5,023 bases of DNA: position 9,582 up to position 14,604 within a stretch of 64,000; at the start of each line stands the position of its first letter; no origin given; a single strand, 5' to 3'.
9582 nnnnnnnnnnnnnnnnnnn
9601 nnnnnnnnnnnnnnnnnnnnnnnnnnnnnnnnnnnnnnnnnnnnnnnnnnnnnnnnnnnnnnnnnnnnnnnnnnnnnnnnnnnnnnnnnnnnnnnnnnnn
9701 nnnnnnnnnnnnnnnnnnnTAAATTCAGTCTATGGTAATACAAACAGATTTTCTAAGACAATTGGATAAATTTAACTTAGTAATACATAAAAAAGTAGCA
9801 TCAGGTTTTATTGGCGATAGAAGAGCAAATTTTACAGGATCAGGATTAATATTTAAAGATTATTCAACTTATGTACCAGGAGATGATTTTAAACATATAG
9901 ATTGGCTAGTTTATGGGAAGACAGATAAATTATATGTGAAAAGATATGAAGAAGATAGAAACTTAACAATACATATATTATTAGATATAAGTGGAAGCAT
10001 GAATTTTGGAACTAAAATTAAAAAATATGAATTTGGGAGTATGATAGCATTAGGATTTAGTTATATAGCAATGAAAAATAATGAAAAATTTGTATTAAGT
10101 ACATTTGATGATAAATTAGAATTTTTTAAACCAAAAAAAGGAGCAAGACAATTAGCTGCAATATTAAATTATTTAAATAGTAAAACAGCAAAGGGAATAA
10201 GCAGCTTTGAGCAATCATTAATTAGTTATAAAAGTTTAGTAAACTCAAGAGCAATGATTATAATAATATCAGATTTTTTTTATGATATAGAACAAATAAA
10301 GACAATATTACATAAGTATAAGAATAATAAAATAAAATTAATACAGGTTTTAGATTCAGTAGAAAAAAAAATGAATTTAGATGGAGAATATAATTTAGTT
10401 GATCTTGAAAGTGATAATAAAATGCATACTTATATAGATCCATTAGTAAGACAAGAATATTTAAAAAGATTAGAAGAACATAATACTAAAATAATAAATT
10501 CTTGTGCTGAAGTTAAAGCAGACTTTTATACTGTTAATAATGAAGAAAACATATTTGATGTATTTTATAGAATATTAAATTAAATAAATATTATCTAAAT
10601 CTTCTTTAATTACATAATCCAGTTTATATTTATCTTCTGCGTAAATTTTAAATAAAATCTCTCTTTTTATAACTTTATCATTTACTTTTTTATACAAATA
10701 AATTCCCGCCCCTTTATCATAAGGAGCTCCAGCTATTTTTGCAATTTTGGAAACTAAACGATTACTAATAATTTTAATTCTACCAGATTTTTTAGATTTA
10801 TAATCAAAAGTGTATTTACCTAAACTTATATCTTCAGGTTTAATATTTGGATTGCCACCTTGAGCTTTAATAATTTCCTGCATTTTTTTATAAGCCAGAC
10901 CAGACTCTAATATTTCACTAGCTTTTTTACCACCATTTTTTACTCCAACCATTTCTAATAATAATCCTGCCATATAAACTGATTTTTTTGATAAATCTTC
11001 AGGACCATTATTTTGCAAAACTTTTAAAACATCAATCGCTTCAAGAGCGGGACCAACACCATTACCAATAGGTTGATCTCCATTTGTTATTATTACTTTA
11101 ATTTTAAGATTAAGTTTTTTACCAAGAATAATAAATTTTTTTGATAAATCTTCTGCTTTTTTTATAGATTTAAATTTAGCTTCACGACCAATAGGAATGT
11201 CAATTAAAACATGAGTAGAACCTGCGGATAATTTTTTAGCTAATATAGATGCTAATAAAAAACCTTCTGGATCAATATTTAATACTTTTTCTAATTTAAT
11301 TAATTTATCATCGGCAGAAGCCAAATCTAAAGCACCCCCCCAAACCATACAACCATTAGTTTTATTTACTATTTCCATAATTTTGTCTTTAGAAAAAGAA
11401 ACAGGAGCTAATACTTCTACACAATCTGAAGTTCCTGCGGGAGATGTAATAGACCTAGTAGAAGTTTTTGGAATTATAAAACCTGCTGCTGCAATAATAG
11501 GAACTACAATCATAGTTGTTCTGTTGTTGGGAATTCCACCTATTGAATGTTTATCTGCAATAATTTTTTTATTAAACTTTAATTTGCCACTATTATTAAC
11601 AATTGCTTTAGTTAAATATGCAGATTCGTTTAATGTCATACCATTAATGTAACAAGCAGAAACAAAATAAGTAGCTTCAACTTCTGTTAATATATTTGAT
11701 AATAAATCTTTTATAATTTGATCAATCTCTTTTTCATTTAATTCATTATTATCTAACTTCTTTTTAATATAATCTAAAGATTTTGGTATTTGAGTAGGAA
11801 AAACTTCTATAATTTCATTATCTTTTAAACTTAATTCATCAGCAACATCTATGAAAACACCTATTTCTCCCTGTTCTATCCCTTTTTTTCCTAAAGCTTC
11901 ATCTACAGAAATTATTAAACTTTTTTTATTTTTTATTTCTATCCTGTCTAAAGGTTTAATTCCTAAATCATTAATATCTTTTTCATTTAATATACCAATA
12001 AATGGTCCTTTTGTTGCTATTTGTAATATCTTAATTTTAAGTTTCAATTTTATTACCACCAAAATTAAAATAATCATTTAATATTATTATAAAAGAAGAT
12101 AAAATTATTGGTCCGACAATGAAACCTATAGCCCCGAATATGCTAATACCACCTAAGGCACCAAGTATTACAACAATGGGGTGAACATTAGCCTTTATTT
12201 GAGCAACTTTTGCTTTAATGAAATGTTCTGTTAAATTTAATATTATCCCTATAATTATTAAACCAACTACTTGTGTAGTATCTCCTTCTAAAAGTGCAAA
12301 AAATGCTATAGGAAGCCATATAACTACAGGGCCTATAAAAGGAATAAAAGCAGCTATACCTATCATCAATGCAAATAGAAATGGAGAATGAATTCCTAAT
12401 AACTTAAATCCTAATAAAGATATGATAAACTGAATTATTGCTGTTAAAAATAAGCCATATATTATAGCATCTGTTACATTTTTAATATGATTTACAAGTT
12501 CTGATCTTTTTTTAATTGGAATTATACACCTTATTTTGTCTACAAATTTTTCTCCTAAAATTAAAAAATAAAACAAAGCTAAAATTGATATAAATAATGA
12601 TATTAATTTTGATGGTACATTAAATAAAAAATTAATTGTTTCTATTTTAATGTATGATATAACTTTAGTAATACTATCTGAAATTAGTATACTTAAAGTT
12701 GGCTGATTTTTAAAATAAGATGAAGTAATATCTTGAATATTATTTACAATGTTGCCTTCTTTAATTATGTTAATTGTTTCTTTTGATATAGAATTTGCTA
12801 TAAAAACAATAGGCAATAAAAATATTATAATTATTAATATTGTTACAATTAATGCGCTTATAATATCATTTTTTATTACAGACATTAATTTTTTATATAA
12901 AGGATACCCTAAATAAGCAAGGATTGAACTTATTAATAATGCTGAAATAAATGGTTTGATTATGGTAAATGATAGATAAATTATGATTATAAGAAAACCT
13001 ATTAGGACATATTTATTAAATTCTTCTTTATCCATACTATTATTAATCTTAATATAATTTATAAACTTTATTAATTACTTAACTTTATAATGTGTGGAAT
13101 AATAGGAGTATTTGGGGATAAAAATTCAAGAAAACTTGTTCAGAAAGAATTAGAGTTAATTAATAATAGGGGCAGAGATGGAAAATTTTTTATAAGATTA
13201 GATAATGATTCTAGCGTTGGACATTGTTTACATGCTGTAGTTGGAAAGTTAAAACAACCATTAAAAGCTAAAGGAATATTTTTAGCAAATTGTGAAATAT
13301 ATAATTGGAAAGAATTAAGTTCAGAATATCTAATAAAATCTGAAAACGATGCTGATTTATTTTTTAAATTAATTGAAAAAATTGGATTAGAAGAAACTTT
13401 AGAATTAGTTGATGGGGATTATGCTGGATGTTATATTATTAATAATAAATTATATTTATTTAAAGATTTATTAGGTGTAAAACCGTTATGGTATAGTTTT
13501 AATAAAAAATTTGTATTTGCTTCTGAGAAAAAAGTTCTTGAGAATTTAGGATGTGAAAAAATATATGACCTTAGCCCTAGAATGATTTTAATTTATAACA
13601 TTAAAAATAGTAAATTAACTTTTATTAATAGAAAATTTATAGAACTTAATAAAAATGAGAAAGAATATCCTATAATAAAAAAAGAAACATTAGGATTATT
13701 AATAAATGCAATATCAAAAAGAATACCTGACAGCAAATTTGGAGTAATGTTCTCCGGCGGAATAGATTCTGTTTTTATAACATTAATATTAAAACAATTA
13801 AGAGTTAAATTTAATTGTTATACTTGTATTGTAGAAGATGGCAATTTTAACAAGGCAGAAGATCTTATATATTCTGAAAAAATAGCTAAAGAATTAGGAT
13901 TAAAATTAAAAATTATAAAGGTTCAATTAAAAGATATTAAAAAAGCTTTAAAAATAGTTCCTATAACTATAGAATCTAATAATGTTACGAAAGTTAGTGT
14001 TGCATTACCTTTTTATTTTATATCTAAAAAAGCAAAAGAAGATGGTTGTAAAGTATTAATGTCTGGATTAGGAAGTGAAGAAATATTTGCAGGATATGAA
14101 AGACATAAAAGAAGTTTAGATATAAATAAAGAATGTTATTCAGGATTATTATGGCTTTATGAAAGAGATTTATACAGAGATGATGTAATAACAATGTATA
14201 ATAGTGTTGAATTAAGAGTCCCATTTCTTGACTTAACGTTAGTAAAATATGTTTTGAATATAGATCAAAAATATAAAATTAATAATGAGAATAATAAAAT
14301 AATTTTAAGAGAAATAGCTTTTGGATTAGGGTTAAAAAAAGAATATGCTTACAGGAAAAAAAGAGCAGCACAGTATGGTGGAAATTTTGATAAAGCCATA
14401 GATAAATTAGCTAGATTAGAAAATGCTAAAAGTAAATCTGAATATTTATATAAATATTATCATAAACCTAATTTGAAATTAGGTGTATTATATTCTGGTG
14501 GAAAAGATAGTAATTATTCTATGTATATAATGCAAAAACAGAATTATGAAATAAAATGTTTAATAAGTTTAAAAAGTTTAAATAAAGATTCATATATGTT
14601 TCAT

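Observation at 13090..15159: Single polypeptide fusing a glutamine amidotransferase/asparagine-synthetase-like module to a Dph6 (diphthine-ammonia ligase)-type ATP pyrophosphatase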

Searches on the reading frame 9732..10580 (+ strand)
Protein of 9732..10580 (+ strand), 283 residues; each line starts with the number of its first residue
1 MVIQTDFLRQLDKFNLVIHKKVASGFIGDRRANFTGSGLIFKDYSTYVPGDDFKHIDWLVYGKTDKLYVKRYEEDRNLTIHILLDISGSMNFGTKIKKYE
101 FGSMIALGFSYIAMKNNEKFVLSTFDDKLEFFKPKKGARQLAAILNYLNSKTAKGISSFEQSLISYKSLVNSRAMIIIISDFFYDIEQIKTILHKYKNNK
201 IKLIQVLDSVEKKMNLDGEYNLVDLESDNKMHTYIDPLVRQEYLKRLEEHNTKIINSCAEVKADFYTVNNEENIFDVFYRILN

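Call 28: search_protein_families(library=pfam, proteins=[window:9732-10580:+], max_evalue=0.00001)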
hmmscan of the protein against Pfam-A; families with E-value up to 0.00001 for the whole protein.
window:9732-10580:+ (283 aa): 2 families
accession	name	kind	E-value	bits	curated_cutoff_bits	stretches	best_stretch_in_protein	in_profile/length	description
PF01882.25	DUF58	-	4.7e-35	121.2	23.4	1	45-252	3-215/216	Protein of unknown function DUF58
PF13519.12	VWA_2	-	1.8e-07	32.2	27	0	82-182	3-106/107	von Willebrand factor type A domain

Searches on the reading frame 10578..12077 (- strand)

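Call 28: search_protein_families(library=pfam, proteins=[window:10578-12077:-], max_evalue=0.00001)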
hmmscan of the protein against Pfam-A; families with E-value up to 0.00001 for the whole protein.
window:10578-12077:- (500 aa): 3 families
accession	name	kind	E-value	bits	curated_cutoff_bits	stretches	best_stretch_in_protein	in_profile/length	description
PF02885.22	Glycos_trans_3N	-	4.4e-12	46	26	1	102-161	2-61/63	Glycosyl transferase family, helical bundle domain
PF00591.27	Glycos_transf_3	-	2.3e-10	41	27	1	172-396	3-253/253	Glycosyl transferase family, a/b domain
PF07831.19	PYNP_C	-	6.2e-09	35.8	27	1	437-492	5-67/75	Pyrimidine nucleoside phosphorylase C-terminal domain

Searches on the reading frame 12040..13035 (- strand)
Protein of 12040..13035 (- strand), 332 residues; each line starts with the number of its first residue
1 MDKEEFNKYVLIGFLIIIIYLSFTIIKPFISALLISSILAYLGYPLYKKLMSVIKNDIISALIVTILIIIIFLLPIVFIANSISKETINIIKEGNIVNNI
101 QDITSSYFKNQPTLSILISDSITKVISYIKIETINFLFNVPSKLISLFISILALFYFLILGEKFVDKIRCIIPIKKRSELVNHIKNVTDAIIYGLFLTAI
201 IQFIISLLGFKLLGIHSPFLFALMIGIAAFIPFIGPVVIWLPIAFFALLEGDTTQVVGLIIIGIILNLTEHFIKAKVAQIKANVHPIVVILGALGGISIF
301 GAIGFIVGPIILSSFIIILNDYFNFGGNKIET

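Call 28: search_protein_families(library=pfam, proteins=[window:12040-13035:-], max_evalue=0.00001)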
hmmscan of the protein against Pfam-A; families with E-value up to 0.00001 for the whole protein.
window:12040-13035:- (332 aa): 1 family
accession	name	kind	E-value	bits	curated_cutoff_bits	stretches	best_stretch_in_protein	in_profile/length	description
PF01594.21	AI-2E_transport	-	5e-44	151.2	34.3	1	11-322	3-326/327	AI-2E family transporter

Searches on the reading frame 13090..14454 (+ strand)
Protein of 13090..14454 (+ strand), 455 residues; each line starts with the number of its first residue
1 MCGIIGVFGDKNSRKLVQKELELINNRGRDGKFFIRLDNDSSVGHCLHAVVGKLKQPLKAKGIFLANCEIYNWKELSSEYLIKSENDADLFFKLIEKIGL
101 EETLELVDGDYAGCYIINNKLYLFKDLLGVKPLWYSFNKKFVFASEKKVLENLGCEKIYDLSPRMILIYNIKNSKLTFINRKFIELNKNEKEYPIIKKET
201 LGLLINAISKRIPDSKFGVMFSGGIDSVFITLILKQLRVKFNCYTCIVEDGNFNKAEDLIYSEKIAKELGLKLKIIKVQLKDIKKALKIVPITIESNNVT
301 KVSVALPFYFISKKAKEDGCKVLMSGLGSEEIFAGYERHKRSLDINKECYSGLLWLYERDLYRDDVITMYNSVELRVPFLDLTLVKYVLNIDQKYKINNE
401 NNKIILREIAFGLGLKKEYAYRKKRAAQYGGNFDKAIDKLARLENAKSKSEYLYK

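Call 34: search_protein_representatives(protein=window:13090-14454:+)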
Query: 455 residues. Proteins with E-value up to 0.001 (for the whole library): 26264; up to 1e-10: 11591; up to 1e-30: 517. The best 150 are listed.
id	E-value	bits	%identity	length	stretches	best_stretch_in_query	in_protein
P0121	6.3e-135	467.4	52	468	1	1-443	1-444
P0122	9.2e-123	427.3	47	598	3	42-453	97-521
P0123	1.1e-116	407.3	48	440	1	1-453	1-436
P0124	4.4e-114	398.7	55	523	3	230-443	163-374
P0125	6.0e-113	394.9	48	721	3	1-345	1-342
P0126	4.3e-110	385.5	48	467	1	1-453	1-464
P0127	7.5e-110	384.7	46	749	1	1-454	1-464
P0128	5.3e-109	381.9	46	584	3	36-453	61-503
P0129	1.8e-107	376.9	48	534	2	1-343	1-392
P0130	4.3e-107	375.7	40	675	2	1-453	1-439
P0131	1.7e-106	373.7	43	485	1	1-449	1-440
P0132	1.1e-105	371.0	51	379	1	1-373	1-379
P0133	5.5e-105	368.7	48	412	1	63-453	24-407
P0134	1.5e-103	363.9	48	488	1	45-453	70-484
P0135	2.1e-103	363.5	46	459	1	1-453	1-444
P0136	2.4e-103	363.3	48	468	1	1-453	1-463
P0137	2.8e-103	363.1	45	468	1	1-453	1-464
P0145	9.2e-101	354.8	43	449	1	2-454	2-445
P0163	2.2e-91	323.9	43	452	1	1-442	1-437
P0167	8.9e-90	318.6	45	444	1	1-444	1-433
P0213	4.7e-66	240.4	50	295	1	185-454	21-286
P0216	3.7e-64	234.2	39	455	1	1-449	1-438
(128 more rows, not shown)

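Call 36: list_cluster_members(proteins=[P0123, P0126, P0135, P0136, P0137, P0145, P0163, P0167, P0213, P0216])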
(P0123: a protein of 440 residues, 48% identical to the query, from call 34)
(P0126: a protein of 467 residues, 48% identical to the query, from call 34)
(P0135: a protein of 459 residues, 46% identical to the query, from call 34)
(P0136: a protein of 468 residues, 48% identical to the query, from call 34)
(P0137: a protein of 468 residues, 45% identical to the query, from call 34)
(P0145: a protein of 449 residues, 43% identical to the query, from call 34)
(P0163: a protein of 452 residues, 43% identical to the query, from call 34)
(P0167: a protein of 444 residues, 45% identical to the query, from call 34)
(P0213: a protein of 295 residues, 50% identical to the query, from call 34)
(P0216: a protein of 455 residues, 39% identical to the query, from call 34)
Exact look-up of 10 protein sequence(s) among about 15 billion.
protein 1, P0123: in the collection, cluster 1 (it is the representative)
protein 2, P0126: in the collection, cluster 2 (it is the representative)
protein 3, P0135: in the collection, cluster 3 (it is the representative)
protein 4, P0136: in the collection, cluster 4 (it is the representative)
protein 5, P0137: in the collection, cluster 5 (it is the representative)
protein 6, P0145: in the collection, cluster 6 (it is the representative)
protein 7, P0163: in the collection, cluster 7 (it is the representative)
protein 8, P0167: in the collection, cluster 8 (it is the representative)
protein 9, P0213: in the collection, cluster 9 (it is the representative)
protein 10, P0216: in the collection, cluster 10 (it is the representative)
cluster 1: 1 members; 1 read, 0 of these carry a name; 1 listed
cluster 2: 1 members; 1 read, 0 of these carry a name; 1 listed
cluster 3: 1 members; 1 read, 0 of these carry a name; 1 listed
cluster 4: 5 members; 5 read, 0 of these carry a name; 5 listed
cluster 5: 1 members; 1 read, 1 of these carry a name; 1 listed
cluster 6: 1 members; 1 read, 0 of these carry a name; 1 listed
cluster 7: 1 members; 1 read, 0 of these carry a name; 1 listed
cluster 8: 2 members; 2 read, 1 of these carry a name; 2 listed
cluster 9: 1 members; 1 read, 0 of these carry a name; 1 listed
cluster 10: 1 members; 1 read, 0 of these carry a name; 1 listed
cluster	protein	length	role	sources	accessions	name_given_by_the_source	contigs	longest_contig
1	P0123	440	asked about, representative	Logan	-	-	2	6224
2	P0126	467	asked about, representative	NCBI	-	-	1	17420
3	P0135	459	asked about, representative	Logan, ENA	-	-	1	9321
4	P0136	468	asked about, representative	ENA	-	-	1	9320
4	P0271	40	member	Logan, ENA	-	-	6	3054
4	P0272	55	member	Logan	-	-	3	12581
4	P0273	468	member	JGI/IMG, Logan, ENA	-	-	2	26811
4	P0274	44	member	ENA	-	-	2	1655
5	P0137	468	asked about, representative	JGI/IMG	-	asparagine synthase (glutamine-hydrolysing)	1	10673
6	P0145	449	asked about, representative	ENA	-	-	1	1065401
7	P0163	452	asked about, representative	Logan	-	-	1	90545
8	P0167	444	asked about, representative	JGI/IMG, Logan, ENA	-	-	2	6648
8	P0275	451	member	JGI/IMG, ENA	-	diphthine-ammonia ligase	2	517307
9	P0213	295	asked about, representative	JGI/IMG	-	-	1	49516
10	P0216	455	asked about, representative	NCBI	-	-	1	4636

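Call 40: find_encoding_contigs(protein=P0145, flank=8000, max_places=2)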
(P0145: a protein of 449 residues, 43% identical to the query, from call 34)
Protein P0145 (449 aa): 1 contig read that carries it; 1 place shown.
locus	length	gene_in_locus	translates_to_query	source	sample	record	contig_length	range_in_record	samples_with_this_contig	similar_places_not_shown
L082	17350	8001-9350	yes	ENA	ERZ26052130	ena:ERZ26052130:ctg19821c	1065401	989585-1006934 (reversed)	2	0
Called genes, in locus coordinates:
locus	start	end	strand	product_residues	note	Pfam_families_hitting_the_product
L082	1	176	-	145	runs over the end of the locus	-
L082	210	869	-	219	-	PF00730:HhH-GPD, PF00633:HHH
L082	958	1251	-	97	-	-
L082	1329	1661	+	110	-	-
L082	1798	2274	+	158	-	-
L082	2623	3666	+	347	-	PF06559:DCD_N, PF22769:DCD, PF22569:DCD_C, PF22769:DCD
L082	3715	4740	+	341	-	PF01594:AI-2E_transport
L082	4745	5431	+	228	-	PF24034:DUF7343, PF12802:MarR_2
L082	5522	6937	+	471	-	-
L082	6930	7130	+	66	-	-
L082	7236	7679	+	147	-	PF09835:DUF2062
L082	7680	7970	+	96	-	PF04248:NTP_transf_9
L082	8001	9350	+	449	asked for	PF13522:GATase_6, PF13537:GATase_7, PF00733:Asn_synthase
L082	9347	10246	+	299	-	PF01464:SLT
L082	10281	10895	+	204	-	PF03168:LEA_2 (weak)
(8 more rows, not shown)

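Call 48: find_encoding_contigs(protein=P0213, flank=5000, max_places=2)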
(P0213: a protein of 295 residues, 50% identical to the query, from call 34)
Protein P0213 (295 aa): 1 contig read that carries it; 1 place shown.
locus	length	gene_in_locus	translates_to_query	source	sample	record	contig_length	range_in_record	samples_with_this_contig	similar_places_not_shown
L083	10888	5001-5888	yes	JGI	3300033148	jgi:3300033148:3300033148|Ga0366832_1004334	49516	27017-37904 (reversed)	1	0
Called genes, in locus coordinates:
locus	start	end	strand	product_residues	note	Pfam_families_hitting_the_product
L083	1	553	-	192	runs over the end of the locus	PF01850:PIN (faint)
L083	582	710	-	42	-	-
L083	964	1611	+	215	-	PF13483:Lactamase_B_3, PF12706:Lactamase_B_2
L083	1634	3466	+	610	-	PF00270:DEAD (faint), PF04851:ResIII, PF00271:Helicase_C (faint), PF06733:DEAD_2, PF13307:Helicase_C_2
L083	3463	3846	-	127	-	PF09845:OapC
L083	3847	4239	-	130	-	PF09846:OapB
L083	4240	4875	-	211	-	PF00025:Arf (faint), PF00009:GTP_EFTU (faint), PF01926:MMR_HSR1, PF02421:FeoB_N (faint)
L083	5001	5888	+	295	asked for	PF00733:Asn_synthase, PF02540:NAD_synthase (faint), PF06508:QueC (faint), PF24167:DUF7411, PF00733:Asn_synthase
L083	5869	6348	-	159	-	-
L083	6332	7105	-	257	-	-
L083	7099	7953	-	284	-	PF00482:T2SSF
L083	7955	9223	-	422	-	PF00482:T2SSF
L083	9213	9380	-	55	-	-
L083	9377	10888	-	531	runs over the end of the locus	PF00437:T2SSE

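Call 49: find_encoding_contigs(protein=P0163, flank=5000, max_places=2)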
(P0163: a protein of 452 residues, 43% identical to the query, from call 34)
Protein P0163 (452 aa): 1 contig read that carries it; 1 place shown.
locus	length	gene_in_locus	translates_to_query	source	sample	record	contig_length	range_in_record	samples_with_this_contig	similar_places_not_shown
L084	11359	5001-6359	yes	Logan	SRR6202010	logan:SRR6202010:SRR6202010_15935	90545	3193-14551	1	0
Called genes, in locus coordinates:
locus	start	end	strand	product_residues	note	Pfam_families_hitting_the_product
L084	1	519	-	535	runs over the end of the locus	PF02881:SRP54_N, PF13604:AAA_30 (weak), PF00448:SRP54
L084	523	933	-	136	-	PF02996:Prefoldin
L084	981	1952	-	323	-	PF13793:Pribosyltran_N, PF00156:Pribosyltran, PF14572:Pribosyl_synth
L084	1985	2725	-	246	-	PF01912:eIF-6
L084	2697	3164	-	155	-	-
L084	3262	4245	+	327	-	PF08068:DKCLD, PF01509:TruB_N, PF21238:Pus10_C (weak), PF16198:TruB_C_2, PF01472:PUA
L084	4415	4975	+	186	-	-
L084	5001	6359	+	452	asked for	PF13522:GATase_6, PF13537:GATase_7, PF00733:Asn_synthase, PF24167:DUF7411 (weak), PF00733:Asn_synthase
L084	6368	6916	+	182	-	PF05552:MS_channel_1st_1 (weak), PF00924:MS_channel_2nd (weak)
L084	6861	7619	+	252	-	-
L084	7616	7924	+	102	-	PF01741:MscL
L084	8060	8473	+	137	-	PF27746:Small_heat_shock_put (weak), PF00011:HSP20, PF17886:ArsA_HSP20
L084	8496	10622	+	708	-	PF02359:CDC48_N, PF02933:CDC48_2, PF13191:AAA_16 (weak), PF00004:AAA, PF05496:RuvB_N (weak), PF17862:AAA_lid_3, PF00004:AAA, PF17862:AAA_lid_3, +24 more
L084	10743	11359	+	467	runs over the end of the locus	PF00158:Sigma54_activat, PF14532:Sigma54_activ_2, PF00004:AAA (weak), PF07728:AAA_5 (weak), PF25601:AAA_lid_14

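Call 50: find_encoding_contigs(protein=P0275, flank=5000, max_places=2)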
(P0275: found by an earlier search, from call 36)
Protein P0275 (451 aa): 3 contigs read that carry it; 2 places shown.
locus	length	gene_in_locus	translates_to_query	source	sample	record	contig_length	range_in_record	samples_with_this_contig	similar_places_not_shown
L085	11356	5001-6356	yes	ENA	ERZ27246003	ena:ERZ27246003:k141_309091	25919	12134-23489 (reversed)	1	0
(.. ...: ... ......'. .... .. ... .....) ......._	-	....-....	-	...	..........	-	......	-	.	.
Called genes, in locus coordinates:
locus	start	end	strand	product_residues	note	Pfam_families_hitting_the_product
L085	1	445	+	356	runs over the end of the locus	-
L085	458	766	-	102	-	-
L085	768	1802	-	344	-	PF00752:XPG_N, PF00867:XPG_I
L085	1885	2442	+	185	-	-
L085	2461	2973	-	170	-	PF00293:NUDIX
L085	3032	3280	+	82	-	-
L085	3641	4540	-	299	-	-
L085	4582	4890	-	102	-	-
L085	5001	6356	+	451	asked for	PF13522:GATase_6, PF13537:GATase_7, PF00733:Asn_synthase, PF24167:DUF7411 (weak), PF00733:Asn_synthase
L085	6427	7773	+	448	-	-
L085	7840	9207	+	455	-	-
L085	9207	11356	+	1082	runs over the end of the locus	-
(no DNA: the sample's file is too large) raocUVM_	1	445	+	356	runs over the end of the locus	-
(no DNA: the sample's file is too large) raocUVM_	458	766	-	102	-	-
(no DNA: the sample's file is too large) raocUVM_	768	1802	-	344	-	PF00752:XPG_N, PF00867:XPG_I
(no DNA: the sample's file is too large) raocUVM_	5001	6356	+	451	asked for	PF13522:GATase_6, PF13537:GATase_7, PF00733:Asn_synthase, PF24167:DUF7411 (weak), PF00733:Asn_synthase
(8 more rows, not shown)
